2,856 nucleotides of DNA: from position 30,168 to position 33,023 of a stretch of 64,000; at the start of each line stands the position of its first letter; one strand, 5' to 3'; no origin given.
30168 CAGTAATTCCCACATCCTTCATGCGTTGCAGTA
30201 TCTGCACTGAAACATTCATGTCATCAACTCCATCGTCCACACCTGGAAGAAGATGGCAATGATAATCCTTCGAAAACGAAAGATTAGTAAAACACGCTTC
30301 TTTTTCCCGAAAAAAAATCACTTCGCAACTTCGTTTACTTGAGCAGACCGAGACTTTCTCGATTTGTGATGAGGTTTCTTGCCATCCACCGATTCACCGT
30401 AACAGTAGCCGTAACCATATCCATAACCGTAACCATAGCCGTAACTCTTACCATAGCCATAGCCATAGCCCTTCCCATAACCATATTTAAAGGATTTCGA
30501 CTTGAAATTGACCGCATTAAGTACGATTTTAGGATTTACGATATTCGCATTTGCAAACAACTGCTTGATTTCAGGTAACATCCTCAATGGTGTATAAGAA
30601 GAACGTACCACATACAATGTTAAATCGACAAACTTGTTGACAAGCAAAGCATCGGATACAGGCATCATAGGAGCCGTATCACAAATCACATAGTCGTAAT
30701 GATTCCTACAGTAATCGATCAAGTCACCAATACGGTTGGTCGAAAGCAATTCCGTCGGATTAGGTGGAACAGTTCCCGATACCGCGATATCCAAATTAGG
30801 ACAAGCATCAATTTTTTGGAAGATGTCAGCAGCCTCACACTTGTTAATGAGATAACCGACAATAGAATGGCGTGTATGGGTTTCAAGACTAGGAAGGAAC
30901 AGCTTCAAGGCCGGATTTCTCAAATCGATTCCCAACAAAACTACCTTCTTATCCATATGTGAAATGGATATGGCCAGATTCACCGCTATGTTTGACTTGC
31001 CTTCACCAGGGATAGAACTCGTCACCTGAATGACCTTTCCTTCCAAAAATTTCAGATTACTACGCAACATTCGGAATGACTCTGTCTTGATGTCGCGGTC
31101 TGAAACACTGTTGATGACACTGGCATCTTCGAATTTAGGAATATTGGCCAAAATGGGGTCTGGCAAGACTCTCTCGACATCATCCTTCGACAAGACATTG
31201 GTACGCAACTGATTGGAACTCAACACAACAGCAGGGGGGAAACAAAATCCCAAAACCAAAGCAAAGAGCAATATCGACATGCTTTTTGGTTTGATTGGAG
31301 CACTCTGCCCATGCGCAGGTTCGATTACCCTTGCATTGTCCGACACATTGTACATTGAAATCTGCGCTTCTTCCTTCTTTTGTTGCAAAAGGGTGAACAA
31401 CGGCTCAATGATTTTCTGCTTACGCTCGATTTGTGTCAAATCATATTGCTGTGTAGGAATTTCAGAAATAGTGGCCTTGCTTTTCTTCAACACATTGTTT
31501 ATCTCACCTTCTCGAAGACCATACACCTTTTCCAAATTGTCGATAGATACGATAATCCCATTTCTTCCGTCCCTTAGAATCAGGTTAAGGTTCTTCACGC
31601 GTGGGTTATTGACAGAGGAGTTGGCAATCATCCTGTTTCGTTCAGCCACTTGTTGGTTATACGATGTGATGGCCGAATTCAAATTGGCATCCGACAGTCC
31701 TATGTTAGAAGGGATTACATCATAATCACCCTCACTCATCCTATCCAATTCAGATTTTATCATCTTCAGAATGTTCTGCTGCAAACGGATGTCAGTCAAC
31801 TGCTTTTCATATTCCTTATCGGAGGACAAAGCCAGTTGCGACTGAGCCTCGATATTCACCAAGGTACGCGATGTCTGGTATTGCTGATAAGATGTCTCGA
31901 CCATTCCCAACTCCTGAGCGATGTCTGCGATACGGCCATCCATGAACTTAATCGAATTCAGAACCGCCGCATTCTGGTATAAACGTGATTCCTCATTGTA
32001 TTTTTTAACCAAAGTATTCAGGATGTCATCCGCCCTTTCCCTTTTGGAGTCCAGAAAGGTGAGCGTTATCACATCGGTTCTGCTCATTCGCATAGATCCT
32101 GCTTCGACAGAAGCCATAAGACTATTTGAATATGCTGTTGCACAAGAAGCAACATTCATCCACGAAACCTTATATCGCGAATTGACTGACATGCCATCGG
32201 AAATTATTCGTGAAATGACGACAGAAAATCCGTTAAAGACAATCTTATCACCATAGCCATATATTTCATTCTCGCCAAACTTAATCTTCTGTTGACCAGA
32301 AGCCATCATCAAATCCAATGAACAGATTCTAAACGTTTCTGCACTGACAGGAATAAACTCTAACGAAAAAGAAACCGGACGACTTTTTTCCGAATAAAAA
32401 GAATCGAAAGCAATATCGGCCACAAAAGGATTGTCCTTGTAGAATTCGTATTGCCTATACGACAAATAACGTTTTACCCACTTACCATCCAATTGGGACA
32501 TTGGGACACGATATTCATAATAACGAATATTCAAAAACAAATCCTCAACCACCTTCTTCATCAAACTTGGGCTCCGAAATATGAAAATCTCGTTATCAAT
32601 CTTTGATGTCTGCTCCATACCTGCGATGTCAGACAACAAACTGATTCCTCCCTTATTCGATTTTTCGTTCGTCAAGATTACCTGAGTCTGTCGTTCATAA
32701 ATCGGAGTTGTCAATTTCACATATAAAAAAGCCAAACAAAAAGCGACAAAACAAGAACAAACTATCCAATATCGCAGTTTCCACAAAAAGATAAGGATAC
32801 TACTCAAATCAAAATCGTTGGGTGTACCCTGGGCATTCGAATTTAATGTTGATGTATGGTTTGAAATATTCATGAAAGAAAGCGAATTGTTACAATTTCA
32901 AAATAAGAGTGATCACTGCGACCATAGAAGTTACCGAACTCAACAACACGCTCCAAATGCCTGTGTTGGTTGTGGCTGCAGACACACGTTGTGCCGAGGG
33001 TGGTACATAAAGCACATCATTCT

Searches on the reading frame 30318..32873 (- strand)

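Call 57: search_protein_families(library=pfam, proteins=[window:30318-32873:-], max_evalue=0.00001)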
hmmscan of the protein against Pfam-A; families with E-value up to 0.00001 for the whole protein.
window:30318-32873:- (851 aa): 3 families
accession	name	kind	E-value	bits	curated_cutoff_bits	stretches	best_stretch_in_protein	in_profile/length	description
PF02706.20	Wzz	-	1.8e-10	41.4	25.5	1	19-112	1-91/91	Chain length determinant protein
PF13614.12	AAA_31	-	6.9e-09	36.3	27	1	613-738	2-130/177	AAA domain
PF13807.11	GNVR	-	9e-08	32.4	27.7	1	474-551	2-78/82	G-rich domain on putative tyrosine kinase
